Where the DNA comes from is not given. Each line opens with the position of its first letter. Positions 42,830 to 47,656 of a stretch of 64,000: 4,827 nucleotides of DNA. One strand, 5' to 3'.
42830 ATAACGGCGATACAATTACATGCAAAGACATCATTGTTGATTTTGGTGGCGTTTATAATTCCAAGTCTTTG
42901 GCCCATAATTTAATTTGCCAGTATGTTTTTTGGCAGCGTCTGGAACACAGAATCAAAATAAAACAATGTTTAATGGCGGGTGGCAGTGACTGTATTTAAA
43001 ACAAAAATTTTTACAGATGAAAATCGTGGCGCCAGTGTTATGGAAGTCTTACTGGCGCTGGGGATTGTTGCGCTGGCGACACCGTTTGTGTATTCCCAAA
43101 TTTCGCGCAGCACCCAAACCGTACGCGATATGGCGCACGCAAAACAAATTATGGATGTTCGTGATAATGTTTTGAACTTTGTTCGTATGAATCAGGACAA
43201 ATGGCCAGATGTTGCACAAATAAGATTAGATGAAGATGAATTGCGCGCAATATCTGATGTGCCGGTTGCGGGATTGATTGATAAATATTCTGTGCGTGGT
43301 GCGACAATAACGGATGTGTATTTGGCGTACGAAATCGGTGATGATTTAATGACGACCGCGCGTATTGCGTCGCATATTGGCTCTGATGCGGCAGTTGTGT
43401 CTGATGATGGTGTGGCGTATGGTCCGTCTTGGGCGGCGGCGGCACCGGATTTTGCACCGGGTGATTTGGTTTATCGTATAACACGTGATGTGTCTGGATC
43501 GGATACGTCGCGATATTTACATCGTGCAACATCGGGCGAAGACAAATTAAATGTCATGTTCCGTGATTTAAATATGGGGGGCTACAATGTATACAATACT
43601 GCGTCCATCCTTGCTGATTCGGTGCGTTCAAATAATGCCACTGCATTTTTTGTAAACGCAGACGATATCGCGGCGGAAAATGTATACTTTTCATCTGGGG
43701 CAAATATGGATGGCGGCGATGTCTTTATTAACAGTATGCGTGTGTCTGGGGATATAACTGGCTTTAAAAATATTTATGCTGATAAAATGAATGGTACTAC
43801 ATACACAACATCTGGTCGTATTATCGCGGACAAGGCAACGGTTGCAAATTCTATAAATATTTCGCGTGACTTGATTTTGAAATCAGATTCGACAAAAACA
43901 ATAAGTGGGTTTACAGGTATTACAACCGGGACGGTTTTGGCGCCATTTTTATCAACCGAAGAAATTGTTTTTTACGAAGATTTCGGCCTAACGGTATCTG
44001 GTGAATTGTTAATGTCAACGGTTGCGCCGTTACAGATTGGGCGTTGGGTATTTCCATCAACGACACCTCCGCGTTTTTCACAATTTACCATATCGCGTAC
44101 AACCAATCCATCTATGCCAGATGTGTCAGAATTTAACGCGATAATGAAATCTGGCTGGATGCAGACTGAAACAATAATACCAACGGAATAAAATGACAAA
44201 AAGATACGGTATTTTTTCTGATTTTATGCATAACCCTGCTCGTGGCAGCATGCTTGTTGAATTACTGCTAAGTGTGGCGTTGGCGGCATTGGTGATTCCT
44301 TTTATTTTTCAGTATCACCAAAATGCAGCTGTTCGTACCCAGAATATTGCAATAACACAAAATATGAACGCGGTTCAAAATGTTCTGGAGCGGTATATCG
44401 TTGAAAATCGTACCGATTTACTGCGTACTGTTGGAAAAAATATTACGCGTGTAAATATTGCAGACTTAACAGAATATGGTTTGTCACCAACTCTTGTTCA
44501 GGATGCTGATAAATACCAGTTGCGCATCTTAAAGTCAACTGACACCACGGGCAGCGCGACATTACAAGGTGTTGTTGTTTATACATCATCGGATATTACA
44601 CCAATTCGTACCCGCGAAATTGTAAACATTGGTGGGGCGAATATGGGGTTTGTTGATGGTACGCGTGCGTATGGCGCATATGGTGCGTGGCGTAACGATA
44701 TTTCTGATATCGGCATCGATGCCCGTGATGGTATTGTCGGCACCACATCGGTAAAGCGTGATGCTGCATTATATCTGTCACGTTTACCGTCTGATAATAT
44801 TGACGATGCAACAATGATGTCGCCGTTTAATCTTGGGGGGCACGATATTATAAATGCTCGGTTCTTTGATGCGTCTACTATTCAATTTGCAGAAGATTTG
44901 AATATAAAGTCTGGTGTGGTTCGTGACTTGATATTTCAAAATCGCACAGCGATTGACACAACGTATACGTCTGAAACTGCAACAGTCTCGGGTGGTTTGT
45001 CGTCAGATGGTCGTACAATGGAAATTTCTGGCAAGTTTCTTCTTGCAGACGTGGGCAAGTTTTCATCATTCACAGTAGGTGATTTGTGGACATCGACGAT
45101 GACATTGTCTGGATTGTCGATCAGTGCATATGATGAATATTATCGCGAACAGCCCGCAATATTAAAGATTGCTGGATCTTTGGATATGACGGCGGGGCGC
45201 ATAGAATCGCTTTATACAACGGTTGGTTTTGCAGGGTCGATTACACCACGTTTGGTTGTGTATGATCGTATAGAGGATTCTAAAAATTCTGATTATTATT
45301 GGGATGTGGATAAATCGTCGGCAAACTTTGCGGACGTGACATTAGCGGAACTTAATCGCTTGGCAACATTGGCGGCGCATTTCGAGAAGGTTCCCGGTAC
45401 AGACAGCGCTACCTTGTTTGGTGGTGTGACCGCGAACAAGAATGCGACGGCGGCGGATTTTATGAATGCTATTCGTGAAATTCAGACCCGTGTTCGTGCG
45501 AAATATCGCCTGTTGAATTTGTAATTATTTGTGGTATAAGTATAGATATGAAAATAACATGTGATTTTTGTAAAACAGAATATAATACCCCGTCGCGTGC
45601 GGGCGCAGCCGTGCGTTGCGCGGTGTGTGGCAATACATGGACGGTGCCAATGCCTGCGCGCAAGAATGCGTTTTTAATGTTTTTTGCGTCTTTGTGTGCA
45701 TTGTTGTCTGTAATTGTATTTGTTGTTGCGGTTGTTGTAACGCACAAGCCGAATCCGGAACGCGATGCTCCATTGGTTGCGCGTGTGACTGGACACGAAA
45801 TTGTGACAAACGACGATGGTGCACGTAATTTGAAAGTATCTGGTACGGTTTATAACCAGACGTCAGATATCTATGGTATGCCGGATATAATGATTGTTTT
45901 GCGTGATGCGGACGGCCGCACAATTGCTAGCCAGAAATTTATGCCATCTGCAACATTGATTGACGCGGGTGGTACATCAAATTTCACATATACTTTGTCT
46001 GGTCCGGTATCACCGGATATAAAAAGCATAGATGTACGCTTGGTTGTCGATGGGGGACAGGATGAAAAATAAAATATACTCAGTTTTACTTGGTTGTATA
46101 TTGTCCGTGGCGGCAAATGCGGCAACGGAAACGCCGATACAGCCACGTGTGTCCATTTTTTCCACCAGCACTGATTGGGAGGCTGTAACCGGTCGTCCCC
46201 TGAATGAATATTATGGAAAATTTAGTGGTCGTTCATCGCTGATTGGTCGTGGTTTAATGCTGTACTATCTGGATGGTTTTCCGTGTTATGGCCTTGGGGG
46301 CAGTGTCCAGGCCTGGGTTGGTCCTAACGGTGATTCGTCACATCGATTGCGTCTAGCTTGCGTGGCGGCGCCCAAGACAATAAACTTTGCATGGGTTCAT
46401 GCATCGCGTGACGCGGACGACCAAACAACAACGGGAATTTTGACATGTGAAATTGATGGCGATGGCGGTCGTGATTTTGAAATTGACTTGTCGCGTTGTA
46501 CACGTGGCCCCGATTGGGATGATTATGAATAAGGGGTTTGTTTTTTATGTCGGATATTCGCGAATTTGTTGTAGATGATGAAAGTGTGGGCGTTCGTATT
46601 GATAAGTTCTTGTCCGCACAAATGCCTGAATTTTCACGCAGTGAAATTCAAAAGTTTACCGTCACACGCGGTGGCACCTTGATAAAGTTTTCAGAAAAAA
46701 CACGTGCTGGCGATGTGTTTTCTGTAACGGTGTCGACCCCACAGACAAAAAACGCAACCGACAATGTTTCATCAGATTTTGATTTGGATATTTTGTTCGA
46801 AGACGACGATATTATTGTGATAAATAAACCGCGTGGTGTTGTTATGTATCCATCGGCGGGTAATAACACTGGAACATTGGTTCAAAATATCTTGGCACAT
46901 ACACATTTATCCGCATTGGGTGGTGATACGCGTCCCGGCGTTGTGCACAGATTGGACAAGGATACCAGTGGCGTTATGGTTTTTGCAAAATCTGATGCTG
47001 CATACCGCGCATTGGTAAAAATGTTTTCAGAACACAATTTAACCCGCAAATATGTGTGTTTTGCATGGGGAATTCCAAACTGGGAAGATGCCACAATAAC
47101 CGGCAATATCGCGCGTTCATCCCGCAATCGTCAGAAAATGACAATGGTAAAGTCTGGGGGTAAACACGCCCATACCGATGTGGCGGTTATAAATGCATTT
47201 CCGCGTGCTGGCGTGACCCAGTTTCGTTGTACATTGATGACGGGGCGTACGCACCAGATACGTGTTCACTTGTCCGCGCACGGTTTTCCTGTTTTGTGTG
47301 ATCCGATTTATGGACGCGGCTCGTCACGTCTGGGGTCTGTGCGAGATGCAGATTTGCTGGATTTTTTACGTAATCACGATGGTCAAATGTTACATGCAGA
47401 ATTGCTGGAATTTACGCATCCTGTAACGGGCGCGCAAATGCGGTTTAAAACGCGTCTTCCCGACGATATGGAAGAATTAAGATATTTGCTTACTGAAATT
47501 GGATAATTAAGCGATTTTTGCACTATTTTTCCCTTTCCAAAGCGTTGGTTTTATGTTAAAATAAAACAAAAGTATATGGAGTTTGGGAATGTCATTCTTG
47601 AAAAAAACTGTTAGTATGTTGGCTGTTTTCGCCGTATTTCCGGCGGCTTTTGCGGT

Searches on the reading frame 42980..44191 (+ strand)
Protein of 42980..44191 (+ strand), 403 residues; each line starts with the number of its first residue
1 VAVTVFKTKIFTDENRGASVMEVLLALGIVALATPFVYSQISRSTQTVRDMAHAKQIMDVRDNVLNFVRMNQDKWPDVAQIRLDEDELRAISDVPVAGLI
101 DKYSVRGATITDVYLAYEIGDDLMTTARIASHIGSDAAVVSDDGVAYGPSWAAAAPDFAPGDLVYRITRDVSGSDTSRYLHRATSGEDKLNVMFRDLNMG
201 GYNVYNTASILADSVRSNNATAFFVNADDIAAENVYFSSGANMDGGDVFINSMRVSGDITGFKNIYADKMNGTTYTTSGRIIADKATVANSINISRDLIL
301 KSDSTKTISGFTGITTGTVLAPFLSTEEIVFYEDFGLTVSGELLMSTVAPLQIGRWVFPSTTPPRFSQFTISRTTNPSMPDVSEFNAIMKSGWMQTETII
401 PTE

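Call 6: search_protein_families(library=pfam, proteins=[window:42980-44191:+], max_evalue=0.01)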
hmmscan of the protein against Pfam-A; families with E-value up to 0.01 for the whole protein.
window:42980-44191:+ (403 aa): 0 families

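Call 7: search_protein_families(library=ncbifam, proteins=[window:42980-44191:+], max_evalue=0.01)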
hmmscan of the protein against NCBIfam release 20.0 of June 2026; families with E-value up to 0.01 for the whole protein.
window:42980-44191:+ (403 aa): 1 family
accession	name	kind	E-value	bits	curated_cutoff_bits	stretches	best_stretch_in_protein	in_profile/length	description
TIGR01707.1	gspI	equivalog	0.0047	17.4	44.35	1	18-72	2-56/101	type II secretion system minor pseudopilin GspI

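Call 76: find_homologous_proteins(query=window:42980-44191:+, max_evalue=0.00001)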
Query window:42980-44191:+ (403 aa): 1015 proteins with E <= 0.00001 among 8000 candidates; the best 120 are listed.
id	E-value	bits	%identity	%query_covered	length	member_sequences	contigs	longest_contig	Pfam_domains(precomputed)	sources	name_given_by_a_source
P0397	1.4e-258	875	100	100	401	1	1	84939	-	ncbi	-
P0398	3.3e-258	874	100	100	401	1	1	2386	-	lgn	-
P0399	1.0e-256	869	99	100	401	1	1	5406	-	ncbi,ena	-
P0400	7.5e-254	860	98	100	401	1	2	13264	-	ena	-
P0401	1.7e-253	858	98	100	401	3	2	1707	-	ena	-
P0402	4.3e-253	857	98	100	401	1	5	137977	-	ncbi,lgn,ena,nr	ncbi:MAG: hypothetical protein IKB05_04825 [Alphaproteobacteria bacterium]|nr:hypothetical protein [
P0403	1.5e-252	855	97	100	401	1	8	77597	-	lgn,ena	-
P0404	2.1e-252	855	97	100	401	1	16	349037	-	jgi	-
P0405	2.4e-252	855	97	100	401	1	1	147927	-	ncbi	-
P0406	3.4e-252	854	97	100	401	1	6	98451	-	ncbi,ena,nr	ncbi:MAG: hypothetical protein E7009_04195 [Alphaproteobacteria bacterium]|nr:hypothetical protein [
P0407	1.0e-251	852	97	100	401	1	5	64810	-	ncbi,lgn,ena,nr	ncbi:MAG: hypothetical protein IJD41_01060 [Alphaproteobacteria bacterium]|nr:hypothetical protein [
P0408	4.2e-251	850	96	100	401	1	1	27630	-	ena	-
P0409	2.2e-239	812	91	100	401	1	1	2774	-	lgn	-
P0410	1.3e-236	803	90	100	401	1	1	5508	-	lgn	-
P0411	1.8e-236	802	90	100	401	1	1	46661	-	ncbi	-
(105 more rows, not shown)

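Call 82: predict_structure(alignment_id=A4)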
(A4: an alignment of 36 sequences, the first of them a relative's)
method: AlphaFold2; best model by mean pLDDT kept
length: 401 residues; sequences in the alignment: 36
mean_pLDDT: 47.8   pTM: 0.40
mean pLDDT of the five models: 47.8, 47.5, 47.4, 43.0, 40.2
residues with pLDDT >= 90: 5; 70-90: 96; 50-70: 60; < 50: 240
segments of 3 or more residues with pLDDT < 50: 1-7, 168-379, 385-401
pLDDT, mean of each block of 10 residues (from residue 1): 40 55 59 58 70 85 85 78 87 85 67 86 78 75 63 75 68 27 24 29 28 30 33 31 32 26 32 30 31 25 22 21 23 23 33 40 37 40 47 35 35
secondary structure, 60 per line:
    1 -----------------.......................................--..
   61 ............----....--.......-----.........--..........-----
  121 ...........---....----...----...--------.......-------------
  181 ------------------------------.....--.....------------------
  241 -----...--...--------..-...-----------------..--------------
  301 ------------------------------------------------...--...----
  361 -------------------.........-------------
elements in order: H18-56 H59-72 E77-80 H83-89 E95-103 E106-115 H121-131 E135-138 E143-145 E150-152 E161-167 E211-215 E218-222 E246-248 E251-253 E349-351 E354-356 H380-388
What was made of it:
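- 41644..45524 (+): Divergently transcribed trio of large pilin-like genes (451, 403 and 443 aa) with class-III-type leaders. They are probably the minor or tip pilins of the same filament. They are context, not part of the transcription unit. The AF2 model shows only the N-terminal pilin-like domain with confidence (call 82).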

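Call 84: fold_search(model_id=the predicted structure, library=pdb)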
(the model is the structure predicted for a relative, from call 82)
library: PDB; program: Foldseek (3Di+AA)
matches with E <= 10: 191; with E <= 0.001: 0
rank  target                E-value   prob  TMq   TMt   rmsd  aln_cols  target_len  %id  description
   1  7zkg_A                2.1e-01  0.06  0.07  0.10  17.8       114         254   20  C-Methyltransferase PsmD from Streptomyces griseofuscus with bound cofactor (crystal form 2) (released 2022-12-28)
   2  7zkh                  3.2e-01  0.06  0.07  0.11  17.3       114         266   18  C-Methyltransferase PsmD from Streptomyces griseofuscus with bound cofactor (crystal form 1) (released 2022-12-28)
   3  3djw_A                3.7e-01  0.08  0.07  0.22  12.8       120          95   14  The thermo- and acido-stable ORF-99 from the archaeal virus AFV1 (released 2009-06-16)
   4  7zkg_B                3.7e-01  0.04  0.07  0.10  18.2       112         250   19  C-Methyltransferase PsmD from Streptomyces griseofuscus with bound cofactor (crystal form 2) (released 2022-12-28)
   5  5iul_A                4.4e-01  0.08  0.11  0.17  14.4       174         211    9  Crystal structure of the DesK-DesR complex in the phosphotransfer state with high Mg2+ (150 mM) and BeF3 (released 2016-12-21)
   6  3ehj_A                4.6e-01  0.09  0.13  0.20  12.2       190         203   10  Crystal structure of DesKC-H188V in complex with AMP-PCP (released 2009-09-15)
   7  2gid_A                4.6e-01  0.08  0.09  0.19  13.0       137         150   11  Crystal structures of trypanosoma bruciei MRP1/MRP2 (released 2006-09-05)
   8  7zgt_A                6.2e-01  0.04  0.07  0.10  18.6       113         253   20  C-Methyltransferase PsmD from Streptomyces griseofuscus (apo form) (released 2022-12-28)
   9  3gif_A                7.0e-01  0.08  0.11  0.18  13.6       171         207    9  Crystal structure of DesKC_H188E in complex with ADP (released 2009-09-15)
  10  7zgt_B                7.9e-01  0.03  0.07  0.10  17.0       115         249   16  C-Methyltransferase PsmD from Streptomyces griseofuscus (apo form) (released 2022-12-28)
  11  2r5x_B                8.4e-01  0.11  0.09  0.24  11.9       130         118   10  Crystal structure of uncharacterized conserved protein YugN from Geobacillus kaustophilus HTA426 (released 2007-09-11)
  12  1y8c                  8.4e-01  0.08  0.09  0.14  16.1       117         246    8  Crystal structure of a S-adenosylmethionine-dependent methyltransferase from Clostridium acetobutylicum ATCC 824 (released 2004-12-28)
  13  9gdj_B                9.4e-01  0.03  0.07  0.10  14.5       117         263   14  C-Methyltransferase SgMT from Streptomyces griseoviridis (released 2025-02-19)
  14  2r5x_A                1.0e+00  0.10  0.08  0.23   8.4        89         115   12  Crystal structure of uncharacterized conserved protein YugN from Geobacillus kaustophilus HTA426 (released 2007-09-11)
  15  5n9j_W                1.1e+00  0.05  0.08  0.07  11.8       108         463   12  Core Mediator of transcriptional regulation (released 2017-05-17)
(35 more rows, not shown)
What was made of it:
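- Tried and rejected: Foldseek found nothing, so a PilV/TcpB/CofB relationship is unproven (calls 82, 84).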

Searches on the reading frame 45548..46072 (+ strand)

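Call 6: search_protein_families(library=pfam, proteins=[window:45548-46072:+], max_evalue=0.01)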
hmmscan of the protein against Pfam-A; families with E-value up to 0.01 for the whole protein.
window:45548-46072:+ (174 aa): 2 families
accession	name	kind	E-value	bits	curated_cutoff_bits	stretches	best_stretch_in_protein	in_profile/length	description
PF13717.11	Zn_ribbon_4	-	1.8e-06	28.2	30.3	1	1-32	1-36/36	zinc-ribbon domain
PF11906.13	DUF3426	-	0.00022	21.8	27.7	1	80-137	54-111/147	Protein of unknown function (DUF3426)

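Call 7: search_protein_families(library=ncbifam, proteins=[window:45548-46072:+], max_evalue=0.01)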
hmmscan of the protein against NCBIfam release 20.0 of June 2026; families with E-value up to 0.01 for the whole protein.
window:45548-46072:+ (174 aa): 3 families
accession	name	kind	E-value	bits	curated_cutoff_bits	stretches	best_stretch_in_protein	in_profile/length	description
NF001629.0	PRK00415.1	equivalog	0.00023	20.6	70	1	1-34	13-46/62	30S ribosomal protein S27e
TIGR02098.1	MJ0042_CXXC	domain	0.00032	20.3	20.9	1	1-33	1-37/38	MJ0042-type zinc finger domain-containing protein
NF038353.1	FxLYD_dom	domain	0.00091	19.1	23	1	95-149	4-56/71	FxLYD domain-containing protein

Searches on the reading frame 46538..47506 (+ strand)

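Call 11: search_protein_families(library=pfam, proteins=[window:46538-47506:+], max_evalue=0.001)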
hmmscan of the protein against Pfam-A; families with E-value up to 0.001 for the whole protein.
window:46538-47506:+ (322 aa): 1 family
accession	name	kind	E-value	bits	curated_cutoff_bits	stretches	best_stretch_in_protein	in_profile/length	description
PF00849.27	PseudoU_synth_2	-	4.9e-31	108.5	26.8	1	91-247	1-152/152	RNA pseudouridylate synthase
